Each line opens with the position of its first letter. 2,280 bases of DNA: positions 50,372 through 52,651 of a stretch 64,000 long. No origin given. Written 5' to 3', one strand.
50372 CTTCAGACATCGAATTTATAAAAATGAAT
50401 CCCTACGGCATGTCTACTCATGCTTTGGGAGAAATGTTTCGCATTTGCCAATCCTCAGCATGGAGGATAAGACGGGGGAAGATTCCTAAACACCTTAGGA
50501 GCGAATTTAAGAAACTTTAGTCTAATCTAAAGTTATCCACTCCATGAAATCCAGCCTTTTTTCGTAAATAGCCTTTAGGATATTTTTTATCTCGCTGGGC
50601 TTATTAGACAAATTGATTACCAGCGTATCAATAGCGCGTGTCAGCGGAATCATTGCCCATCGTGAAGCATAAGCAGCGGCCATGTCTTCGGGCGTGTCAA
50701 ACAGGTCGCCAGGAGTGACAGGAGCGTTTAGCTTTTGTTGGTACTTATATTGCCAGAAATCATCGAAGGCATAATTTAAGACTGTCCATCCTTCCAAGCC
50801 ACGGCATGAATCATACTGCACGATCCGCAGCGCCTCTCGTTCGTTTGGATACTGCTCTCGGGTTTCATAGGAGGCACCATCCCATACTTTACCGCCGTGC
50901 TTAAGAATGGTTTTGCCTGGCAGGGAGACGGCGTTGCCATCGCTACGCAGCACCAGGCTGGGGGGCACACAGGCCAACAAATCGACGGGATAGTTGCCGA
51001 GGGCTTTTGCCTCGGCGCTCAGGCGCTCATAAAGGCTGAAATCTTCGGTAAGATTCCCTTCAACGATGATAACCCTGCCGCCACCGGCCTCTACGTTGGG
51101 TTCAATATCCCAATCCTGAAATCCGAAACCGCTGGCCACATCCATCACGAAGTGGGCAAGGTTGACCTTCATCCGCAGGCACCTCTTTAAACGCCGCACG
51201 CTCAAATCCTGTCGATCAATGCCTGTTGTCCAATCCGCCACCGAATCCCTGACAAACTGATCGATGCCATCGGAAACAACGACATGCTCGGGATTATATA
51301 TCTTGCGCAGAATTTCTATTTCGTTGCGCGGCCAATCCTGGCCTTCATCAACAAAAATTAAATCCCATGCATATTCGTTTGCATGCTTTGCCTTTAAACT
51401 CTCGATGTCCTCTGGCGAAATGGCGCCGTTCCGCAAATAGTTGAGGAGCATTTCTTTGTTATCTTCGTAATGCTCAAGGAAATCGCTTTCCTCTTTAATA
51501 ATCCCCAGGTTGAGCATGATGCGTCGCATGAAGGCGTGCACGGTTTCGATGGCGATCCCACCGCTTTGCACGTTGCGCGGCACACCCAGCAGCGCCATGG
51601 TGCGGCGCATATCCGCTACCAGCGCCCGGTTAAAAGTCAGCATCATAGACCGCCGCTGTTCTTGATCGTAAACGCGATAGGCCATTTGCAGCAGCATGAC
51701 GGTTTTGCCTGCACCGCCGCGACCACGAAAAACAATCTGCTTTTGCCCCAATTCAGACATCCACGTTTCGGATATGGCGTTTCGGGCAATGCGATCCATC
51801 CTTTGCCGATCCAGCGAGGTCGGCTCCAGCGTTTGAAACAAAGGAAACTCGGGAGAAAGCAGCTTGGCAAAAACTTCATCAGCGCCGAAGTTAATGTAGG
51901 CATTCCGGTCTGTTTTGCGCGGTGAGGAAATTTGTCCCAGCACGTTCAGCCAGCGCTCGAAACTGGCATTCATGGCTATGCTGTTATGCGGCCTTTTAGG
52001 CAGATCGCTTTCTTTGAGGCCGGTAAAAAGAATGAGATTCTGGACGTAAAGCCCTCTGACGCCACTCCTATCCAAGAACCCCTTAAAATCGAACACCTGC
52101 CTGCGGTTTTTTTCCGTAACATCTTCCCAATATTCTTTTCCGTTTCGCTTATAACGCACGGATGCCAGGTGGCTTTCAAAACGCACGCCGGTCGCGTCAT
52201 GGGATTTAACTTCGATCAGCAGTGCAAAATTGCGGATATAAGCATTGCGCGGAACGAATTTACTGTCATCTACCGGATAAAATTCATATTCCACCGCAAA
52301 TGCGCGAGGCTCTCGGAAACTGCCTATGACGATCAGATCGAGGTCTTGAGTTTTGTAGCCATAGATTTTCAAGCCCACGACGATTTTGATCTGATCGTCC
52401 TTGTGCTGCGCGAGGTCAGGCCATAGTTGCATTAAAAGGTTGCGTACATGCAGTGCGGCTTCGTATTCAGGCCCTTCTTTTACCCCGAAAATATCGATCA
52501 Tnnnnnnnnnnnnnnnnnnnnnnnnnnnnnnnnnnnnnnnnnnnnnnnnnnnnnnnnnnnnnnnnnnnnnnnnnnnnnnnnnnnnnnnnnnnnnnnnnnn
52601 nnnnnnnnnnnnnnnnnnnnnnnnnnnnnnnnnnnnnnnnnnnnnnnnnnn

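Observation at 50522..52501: NERD nuclease-UvrD-like helicase translationally coupled to druE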

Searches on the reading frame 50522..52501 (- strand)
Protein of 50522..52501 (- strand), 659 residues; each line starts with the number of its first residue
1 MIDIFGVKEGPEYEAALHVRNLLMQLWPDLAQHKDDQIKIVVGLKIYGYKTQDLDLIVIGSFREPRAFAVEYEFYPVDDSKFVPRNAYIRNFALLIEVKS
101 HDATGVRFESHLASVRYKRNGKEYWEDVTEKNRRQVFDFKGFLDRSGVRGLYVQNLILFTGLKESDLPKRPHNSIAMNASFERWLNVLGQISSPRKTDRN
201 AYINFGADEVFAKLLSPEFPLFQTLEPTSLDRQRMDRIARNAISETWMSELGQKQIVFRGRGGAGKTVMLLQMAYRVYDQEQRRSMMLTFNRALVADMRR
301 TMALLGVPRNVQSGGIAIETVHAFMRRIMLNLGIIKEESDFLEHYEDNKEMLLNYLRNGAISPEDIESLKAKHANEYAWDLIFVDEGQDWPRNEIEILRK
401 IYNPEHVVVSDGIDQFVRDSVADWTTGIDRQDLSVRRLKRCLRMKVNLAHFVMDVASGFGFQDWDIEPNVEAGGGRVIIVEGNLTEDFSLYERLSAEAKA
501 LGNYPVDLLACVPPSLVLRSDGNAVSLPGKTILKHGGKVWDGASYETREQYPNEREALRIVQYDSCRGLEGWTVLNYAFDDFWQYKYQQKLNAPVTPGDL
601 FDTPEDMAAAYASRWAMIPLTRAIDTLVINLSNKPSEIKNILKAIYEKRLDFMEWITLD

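Call 6: search_protein_families(library=pfam, proteins=[window:50522-52501:-], max_evalue=1)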
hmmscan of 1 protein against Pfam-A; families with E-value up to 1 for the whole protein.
window:50522-52501:- (659 aa): 9 families
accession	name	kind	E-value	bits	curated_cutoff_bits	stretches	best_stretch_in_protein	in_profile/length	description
PF25199.1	nSTAND_NTPase5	-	4.6e-06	26.9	34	1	248-284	36-72/145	Novel STAND NTPase 5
PF13245.12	AAA_19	-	8.7e-05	23.1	25.1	1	250-409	8-122/134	AAA domain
PF00580.27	UvrD-helicase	-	0.00011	22.5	23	1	262-353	22-116/271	UvrD/REP helicase N-terminal domain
PF09848.15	SLFN-g3_helicase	-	0.00015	21.7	24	1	256-304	4-53/354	Schlafen group 3, DNA/RNA helicase domain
PF04851.21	ResIII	-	0.00089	19.6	22.5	1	246-305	14-76/164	Type III restriction enzyme, res subunit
PF12775.13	AAA_7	-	0.11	12.4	25.8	1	253-296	33-75/181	P-loop containing dynein motor region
PF02562.22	PhoH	-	0.14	12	27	1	244-395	9-136/205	PhoH-like protein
PF06745.19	ATPase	-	0.21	11.3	26.6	1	256-307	22-72/231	KaiC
PF13481.12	AAA_25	-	0.23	11.5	27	1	256-278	36-58/195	AAA domain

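Call 7: search_protein_families(library=padloc, proteins=[window:50522-52501:-], max_evalue=0.01)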
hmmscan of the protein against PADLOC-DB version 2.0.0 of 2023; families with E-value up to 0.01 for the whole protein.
window:50522-52501:- (659 aa): 10 families
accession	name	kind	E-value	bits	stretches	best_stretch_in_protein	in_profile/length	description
PDLC01087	C3a187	-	4.8e-06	23.7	1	235-409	197-352/559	NERD+UvrD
PDLC00132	GajB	-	9.8e-05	19.2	1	254-374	17-137/625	UrvD helicase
PDLC03802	RTasHel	-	0.00022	18.2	1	262-343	27-104/675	DRT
PDLC02372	Nhi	-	0.00045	17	0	245-285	192-230/470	-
PDLC04140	mad8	-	0.0011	16.5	1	258-359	32-149/314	mads_8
PDLC00131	GajB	-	0.002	15.1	1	380-456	248-324/647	UrvD helicase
PDLC03002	Helicase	-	0.0033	13.7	1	258-406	209-358/707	-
PDLC05014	PDC-S41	-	0.0047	13.3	1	251-325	232-309/657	-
PDLC02350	AbiO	-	0.0059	13.4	0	248-285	191-224/468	AbiO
PDLC04986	PDC-S28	-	0.0067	12.8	1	237-308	36-107/831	-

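Call 9: search_protein_families(library=ncbifam, proteins=[window:50522-52501:-], max_evalue=0.01)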
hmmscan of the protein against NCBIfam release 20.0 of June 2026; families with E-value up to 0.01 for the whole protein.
window:50522-52501:- (659 aa): 1 family
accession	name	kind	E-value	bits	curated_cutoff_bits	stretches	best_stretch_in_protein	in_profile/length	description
NF053713.1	helicas_STM2767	equivalog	2.4e-06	26.3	550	0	364-409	301-347/665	STM2767 family DEAD/DEAH box helicase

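Call 10: find_homologous_proteins(query=window:50522-52501:-)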
Query window:50522-52501:- (659 aa): 438 proteins with E <= 0.001 among 8000 candidates; the best 120 are listed.
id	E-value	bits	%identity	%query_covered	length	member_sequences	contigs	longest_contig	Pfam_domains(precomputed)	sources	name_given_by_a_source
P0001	0.0e+0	1515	100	100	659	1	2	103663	-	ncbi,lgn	-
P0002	0.0e+0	1361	88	100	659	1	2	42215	-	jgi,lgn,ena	-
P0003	1.0e-287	974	62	100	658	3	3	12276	PF25199.2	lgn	-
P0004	3.4e-287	972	63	100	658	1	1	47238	PF25199.2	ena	-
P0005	8.8e-287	971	62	100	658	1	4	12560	PF25199.2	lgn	-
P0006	1.0e-286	970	62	100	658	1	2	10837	PF25199.2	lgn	-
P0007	1.3e-285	967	61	100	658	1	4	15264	PF25199.2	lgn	-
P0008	2.4e-285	966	61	100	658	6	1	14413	PF25199.2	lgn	-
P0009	3.7e-285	965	62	100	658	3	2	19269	PF25199.2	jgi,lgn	-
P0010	1.6e-284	963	62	100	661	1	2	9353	PF04851.22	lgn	-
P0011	2.2e-282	956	61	100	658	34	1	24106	PF25199.2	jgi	jgi:hypothetical protein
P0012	2.5e-280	949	60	100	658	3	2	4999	PF25199.2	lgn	-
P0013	4.8e-280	948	60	100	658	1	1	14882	PF13245.13,PF25199.2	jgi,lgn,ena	-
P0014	9.6e-280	947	60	100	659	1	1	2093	PF25199.2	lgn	-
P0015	1.1e-279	947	60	100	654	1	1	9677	PF13245.13,PF25199.2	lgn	-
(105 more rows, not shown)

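Call 12: find_related_loci(query=A1, collection=genome_contigs, flank=10000)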
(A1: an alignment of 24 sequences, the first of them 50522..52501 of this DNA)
Query A1 (659 aa) in genome_contigs; peptide patterns used: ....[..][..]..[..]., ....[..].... (x = any residue, [..] = any of these).
153 stretches matched a pattern; 57 encode a relative of the query (tblastn E <= 1e-3); 55 distinct loci.
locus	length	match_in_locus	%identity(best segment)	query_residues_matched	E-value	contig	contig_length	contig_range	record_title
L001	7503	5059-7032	61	1-658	0e+0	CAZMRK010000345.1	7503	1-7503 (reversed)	MAG TPA_asm: uncultured Solibacteraceae bacterium isolate binchicken_co84_469 genome assembly, contig: k141_906695, whol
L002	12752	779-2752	58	1-658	0e+0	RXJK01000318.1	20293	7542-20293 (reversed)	MAG: Hyphomicrobiales bacterium isolate AWTP1-13 sample_193_scaffold_1077, whole genome shotgun sequence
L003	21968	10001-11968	60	1-656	0e+0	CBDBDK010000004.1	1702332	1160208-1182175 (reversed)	MAG: uncultured Candidatus Binatia bacterium isolate 2c216906-a703-41c5-82d5-ef5894461506 genome assembly, contig: conti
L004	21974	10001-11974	59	1-658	0e+0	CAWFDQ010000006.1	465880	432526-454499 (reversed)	MAG: uncultured Alphaproteobacteria bacterium isolate MFD05512.bin.2.37 genome assembly, contig: contig_32573, whole gen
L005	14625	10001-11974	59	1-658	0e+0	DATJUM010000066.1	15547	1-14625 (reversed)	MAG TPA_asm: Rhizomicrobium sp. isolate SMAG_U15046 k141_2555443, whole genome shotgun sequence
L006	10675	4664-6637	59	1-658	0e+0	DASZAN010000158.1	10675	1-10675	MAG TPA_asm: Stellaceae bacterium isolate SMAG_U6389 k141_238264, whole genome shotgun sequence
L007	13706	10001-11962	60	1-658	0e+0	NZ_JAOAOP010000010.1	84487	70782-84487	Aquibium sp. A9E412 scaffold_10_length=84488, whole genome shotgun sequence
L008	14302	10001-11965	59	1-659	0e+0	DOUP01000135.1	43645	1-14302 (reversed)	MAG TPA_asm: Maritimibacter sp. isolate UBA9533 contig_180, whole genome shotgun sequence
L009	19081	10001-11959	59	1-657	0e+0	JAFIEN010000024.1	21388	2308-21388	MAG: Rubellimicrobium sp. isolate BM_Day8_Bin.38 NODE_1139_length_21388_cov_5.024235, whole genome shotgun sequence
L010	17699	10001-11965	59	1-659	0e+0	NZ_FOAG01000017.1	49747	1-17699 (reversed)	Roseovarius azorensis strain DSM 100674, whole genome shotgun sequence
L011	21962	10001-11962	59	1-658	0e+0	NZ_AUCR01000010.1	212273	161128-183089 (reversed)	Cucumibacter marinus DSM 18995 G489DRAFT_scaffold00007.7_C, whole genome shotgun sequence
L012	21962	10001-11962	58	1-658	0e+0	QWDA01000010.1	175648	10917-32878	Rhodobacteraceae bacterium strain IMCC 34051 NODE_10_length_175648_cov_224.622057, whole genome shotgun sequence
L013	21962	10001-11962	59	1-658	0e+0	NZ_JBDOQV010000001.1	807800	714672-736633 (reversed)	Roseovarius sp. CAU 1744 contig1, whole genome shotgun sequence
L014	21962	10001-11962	58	1-658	0e+0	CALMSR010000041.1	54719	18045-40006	MAG TPA_asm: uncultured Rhodobacteraceae bacterium isolate SRR2107182_bin.51_CONCOCT_v1.1_MAG genome assembly, contig: E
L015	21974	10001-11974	57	1-658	0e+0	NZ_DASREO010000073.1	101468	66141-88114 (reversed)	MAG: Bradyrhizobium sp. isolate SMAG_U10008 k141_169120, whole genome shotgun sequence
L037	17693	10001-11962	49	1-655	0e+0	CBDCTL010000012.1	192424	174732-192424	MAG: Geminicoccaceae bacterium isolate 021f478f-b529-4227-926b-88f2ba8b436f genome assembly, contig: contig_12, whole ge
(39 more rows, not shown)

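Call 23: search_protein_families(library=padloc, proteins=[L037:2619-5783:+, L037:5786-9409:+, L037:9426-10004:+, L037:12002-15535:+, L037:15501-17384:+, L037:408-1688:-, L014:7530-9764:-, L014:12457-13431:-, L014:14114-15463:-], max_evalue=0.001)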
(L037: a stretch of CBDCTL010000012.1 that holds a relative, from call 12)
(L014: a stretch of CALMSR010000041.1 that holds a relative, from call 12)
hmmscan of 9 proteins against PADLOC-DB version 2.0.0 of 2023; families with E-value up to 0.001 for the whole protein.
L037:2619-5783:+ (1054 aa): 42 families (the best 25 are shown)
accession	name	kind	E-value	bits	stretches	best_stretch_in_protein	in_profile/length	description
PDLC02621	DrmD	-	0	1376.2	1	7-1053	9-1038/1040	DrmD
PDLC02572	DrmA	-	0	1180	1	9-1054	12-1039/1043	DrmA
PDLC02633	DrmD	-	4e-259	860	1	7-842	8-838/839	DrmD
PDLC02632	DrmD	-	1.2e-255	848.1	1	7-640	12-643/662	DrmD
PDLC02624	DrmD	-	2.9e-193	641.9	1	161-762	2-598/652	DrmD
PDLC02622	DrmD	-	2e-150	499.3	1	8-422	13-419/422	DrmD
PDLC02629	DrmD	-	4.1e-126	419.4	1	537-1052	2-502/508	DrmD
PDLC02625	DrmD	-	2e-97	325.6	1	312-1048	67-780/792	DrmD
PDLC02500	BrxHI|BrxHII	-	1.8e-80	269.7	1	113-634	80-585/933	BrxHI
PDLC00659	HmaA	-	2.8e-74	248.7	1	143-624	125-613/1176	SNF2 helicase / DEAD-box helicase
PDLC02628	DrmD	-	2e-72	242.1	1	696-1052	17-367/373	DrmD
PDLC02504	BrxHI|BrxHII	-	1.5e-71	239.6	1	120-634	106-593/971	BrxHII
PDLC02618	DrmD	-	3.1e-60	201.9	1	12-273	5-254/273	DrmD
PDLC02623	DrmD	-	2.6e-54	182.4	2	431-727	463-714/1040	DrmD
PDLC02620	DrmD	-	4.4e-48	162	1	134-636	111-591/1060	DrmD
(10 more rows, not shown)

L037:5786-9409:+ (1207 aa): 28 families (the best 25 are shown)
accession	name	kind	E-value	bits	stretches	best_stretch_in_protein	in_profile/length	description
PDLC02643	DrmMI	-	0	1387.6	1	13-1201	5-1162/1347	DrmMI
PDLC02638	DrmMI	-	4.3e-301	999.4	1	16-968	5-933/935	DrmMI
PDLC03618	REase_MTase_IIG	-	2.9e-256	851.3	1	14-1199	3-1155/1429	Type IIG restriction enzyme-methyltransferase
PDLC02645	DrmMI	-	3.2e-229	761.1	1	17-794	6-766/772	DrmMI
PDLC02642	DrmMI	-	1e-153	511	1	13-587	3-570/594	DrmMI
PDLC02644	DrmMI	-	1.1e-130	435.3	1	519-1174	15-665/988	DrmMI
PDLC02639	DrmMI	-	1.3e-96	322.7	2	292-844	1-490/803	DrmMI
PDLC02646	DrmMI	-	1.9e-84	282.3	1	631-1199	2-587/792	DrmMI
PDLC03622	REase_MTase_IIG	-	1.9e-62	209.1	3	161-453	1-299/1524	Type IIG restriction enzyme-methyltransferase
PDLC02640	DrmMI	-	7.8e-61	203.9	2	87-458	75-446/1015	DrmMI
PDLC03599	REase_MTase_IIG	-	1.4e-24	84.1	1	907-1185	470-781/959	Type IIG restriction enzyme-methyltransferase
PDLC03620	REase_MTase_IIG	-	9e-23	77.9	2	612-745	602-735/1378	Type IIG restriction enzyme-methyltransferase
PDLC03627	REase_MTase_IIG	-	3.1e-22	76.2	1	908-1198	564-871/1136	Type IIG restriction enzyme-methyltransferase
PDLC03604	REase_MTase_IIG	-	9.5e-22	74.9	2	563-735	351-503/1011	Type IIG restriction enzyme-methyltransferase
PDLC03614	REase_MTase_IIG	-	1.2e-18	64.2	1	551-736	508-681/1584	Type IIG restriction enzyme-methyltransferase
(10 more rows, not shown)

L037:9426-10004:+ (192 aa): 6 families
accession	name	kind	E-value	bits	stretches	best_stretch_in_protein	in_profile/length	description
PDLC02643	DrmMI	-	3.5e-39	132.5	1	2-168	1176-1339/1347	DrmMI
PDLC02644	DrmMI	-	5.5e-32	108.6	1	6-181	727-906/988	DrmMI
PDLC02646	DrmMI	-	1.5e-27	94.1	1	27-160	627-771/792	DrmMI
PDLC03618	REase_MTase_IIG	-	7.8e-25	84.4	1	20-181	1189-1355/1429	Type IIG restriction enzyme-methyltransferase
PDLC02626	DrmD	-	5.5e-23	79.7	1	10-164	26-186/276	DrmD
PDLC02640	DrmMI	-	1.1e-07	28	1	56-106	864-914/1015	DrmMI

L037:12002-15535:+ (1177 aa): 9 families
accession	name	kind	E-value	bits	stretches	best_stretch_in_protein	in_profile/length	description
PDLC02567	DrmA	-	0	1099.1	2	92-1165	662-1726/1750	DrmA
PDLC02575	DrmA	-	3.8e-301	998.9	1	305-1163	7-830/837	DrmA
PDLC02577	DrmA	-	1.4e-226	752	1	486-1166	1-681/697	DrmA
PDLC02571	DrmA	-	1.5e-211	703.1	3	640-1123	770-1239/1282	DrmA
PDLC02568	DrmA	-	1.3e-109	365.6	1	583-1065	28-495/611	DrmA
PDLC02574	DrmA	-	2.5e-90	300.1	1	913-1168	5-259/269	DrmA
PDLC02576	DrmA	-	8.7e-58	193.9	2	426-834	498-878/1235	DrmA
PDLC02573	DrmA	-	3.9e-07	26.4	1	942-1051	792-902/1018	DrmA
PDLC02569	DrmA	-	2.9e-05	20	1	943-1012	828-897/1095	DrmA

L037:15501-17384:+ (627 aa): 4 families
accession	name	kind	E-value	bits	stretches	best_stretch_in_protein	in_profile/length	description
PDLC02584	DrmB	-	4.6e-78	261.1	1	190-622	10-442/445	DrmB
PDLC02583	DrmB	-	1.3e-69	233.9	2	375-612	376-603/606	DrmB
PDLC02579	DrmB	-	2.7e-68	228.3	1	335-622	31-313/314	DrmB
PDLC02582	DrmB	-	2.3e-10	37.7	1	481-622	523-644/649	DrmB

L037:408-1688:- (426 aa): 4 families
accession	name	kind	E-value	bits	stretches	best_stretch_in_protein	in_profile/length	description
PDLC04340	PDC-M03A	-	1.3e-07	29.4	1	177-333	18-167/280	-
PDLC04339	PDC-M03A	-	0.00012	19.6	1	187-332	30-173/293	-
PDLC04344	PDC-M03A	-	0.00024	18.6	0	286-332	140-187/305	-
PDLC04342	PDC-M03A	-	0.00058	17.5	0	207-332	55-189/299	-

L014:7530-9764:- (744 aa): 0 families

L014:12457-13431:- (324 aa): 0 families

L014:14114-15463:- (449 aa): 0 families

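Call 24: search_protein_families(library=pfam, proteins=[L037:2619-5783:+, L037:5786-9409:+, L037:9426-10004:+, L037:12002-15535:+, L037:15501-17384:+, L037:408-1688:-, L014:7530-9764:-, L014:12457-13431:-, L014:14114-15463:-], max_evalue=0.001)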
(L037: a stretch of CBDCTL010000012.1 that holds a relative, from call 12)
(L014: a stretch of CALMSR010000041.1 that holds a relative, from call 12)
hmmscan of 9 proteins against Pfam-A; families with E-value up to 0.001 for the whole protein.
L037:2619-5783:+ (1054 aa): 4 families
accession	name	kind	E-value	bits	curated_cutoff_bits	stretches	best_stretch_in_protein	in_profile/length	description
PF00271.37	Helicase_C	-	4e-18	66.1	23.5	1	518-622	15-110/110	Helicase conserved C-terminal domain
PF00176.29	SNF2-rel_dom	-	4.2e-12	46.2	24.9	1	132-323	9-183/290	SNF2-related domain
PF04851.21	ResIII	-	1.5e-08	35.2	22.5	1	125-304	5-163/164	Type III restriction enzyme, res subunit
PF00270.35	DEAD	-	0.00027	21.2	26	0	141-305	15-162/167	DEAD/DEAH box helicase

L037:5786-9409:+ (1207 aa): 4 families
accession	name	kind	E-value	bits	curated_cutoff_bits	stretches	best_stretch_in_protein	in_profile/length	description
PF07669.17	Eco57I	-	9.6e-18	65.3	25.3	1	691-972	2-137/171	Eco57I restriction-modification methylase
PF20473.4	MmeI_Mtase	-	2.7e-14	53.4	27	2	611-721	17-94/259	MmeI, DNA-methyltransferase domain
PF20464.3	MmeI_N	-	8.7e-06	26.6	27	1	150-261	88-180/181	MmeI, N-terminal domain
PF02384.22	N6_Mtase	-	0.00021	21.2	20.4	0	567-638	23-71/311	N-6 DNA Methylase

L037:9426-10004:+ (192 aa): 0 families

L037:12002-15535:+ (1177 aa): 1 family
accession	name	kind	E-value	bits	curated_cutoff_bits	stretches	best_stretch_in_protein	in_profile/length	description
PF00271.37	Helicase_C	-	1.1e-06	29.2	23.5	1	942-988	63-109/110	Helicase conserved C-terminal domain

L037:15501-17384:+ (627 aa): 1 family
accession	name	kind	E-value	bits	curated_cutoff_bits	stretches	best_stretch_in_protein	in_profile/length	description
PF09369.15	MZB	-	2.8e-10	41.2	24.2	1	487-591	1-80/80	MrfA Zn-binding domain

L037:408-1688:- (426 aa): 2 families
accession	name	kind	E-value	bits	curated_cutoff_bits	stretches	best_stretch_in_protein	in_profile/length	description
PF07804.18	HipA_C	-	8.6e-51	173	30.5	1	174-390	1-213/213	HipA-like C-terminal domain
PF13657.11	Couple_hipA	-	3e-08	34.5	22.5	1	28-129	9-98/99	HipA N-terminal domain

L014:7530-9764:- (744 aa): 4 families
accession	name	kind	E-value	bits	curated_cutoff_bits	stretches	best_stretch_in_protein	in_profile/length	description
PF00122.25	E1-E2_ATPase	-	1.1e-51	175.3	28.1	1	237-417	2-181/181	E1-E2 ATPase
PF00702.32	Hydrolase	-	3.5e-35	122.6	26.4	1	435-646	3-190/191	haloacid dehalogenase-like hydrolase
PF00403.32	HMA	-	9e-15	55.3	24.8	1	13-71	3-61/62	Heavy-metal-associated domain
PF08282.18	Hydrolase_3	-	5.4e-05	23.5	20.9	1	628-671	204-247/255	haloacid dehalogenase-like hydrolase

L014:12457-13431:- (324 aa): 1 family
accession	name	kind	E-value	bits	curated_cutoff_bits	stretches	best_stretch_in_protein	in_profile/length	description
PF03524.21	CagX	-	5.2e-63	212.9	34.2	1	91-306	1-197/198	Conjugal transfer protein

L014:14114-15463:- (449 aa): 1 family
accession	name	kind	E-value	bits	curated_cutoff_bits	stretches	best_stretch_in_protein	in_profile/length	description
PF04610.19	TrbL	-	4.3e-56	190.5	25.9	1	37-254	1-214/215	TrbL/VirB6 plasmid conjugal transfer protein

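Call 28: list_cluster_members(proteins=[window:50522-52501:-, window:52498-58065:-])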
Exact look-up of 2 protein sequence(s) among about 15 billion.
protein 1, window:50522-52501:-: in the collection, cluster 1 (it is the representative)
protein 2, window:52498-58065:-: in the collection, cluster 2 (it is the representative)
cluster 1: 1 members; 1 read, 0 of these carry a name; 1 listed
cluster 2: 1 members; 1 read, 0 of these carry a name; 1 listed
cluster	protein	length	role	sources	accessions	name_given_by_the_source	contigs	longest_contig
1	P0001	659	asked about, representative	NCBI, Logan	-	-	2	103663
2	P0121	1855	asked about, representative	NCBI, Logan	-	-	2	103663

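Call 31: search_dna_similar(query=window:50522-52501:-, collection=plasmids, mode=protein, max_rows=40, max_evalue=0.001)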
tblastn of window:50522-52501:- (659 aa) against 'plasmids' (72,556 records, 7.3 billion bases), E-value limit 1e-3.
Records with a match: 6; places in all: 6; records where one place covers at least 80% of the query: 2.
Best place of each record, by identity: <60% 6.
By first word of the organism name: Sinorhizobium 3; Alisedimentitalea 1; Shinella 1; Emticicia 1.
By predicted mobility (MOB-suite, as given by PLSDB): conjugative 4; mobilizable 1; non-mobilizable 1.
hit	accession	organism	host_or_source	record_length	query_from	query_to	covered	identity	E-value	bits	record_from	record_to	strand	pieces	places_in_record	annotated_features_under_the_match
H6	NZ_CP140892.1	Sinorhizobium medicae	Medicago lupulina,whole organism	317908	1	444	67%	57.2%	4e-167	537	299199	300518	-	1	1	AAA family ATPase | DUF1998 domain-containing protein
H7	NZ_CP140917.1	Sinorhizobium medicae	Medicago lupulina,whole organism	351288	1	444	67%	57.2%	4e-167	537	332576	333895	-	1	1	AAA family ATPase | DUF1998 domain-containing protein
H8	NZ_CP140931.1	Sinorhizobium medicae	Medicago lupulina,whole organism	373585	1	444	67%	57.2%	4e-167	537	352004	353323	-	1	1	AAA family ATPase | DUF1998 domain-containing protein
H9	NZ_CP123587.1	Alisedimentitalea scapharcae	Anadara broughtonii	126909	1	654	99%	34.9%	8e-118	395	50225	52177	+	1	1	hypothetical protein | DEAD/DEAH box helicase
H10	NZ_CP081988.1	Shinella oryzae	cell culture,rhizosphere soil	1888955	1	654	99%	34.6%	8e-110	371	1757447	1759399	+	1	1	none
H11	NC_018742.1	Emticicia oligotrophica DSM 17448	warm spring water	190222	382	642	40%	26.9%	8e-14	83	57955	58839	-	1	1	hypothetical protein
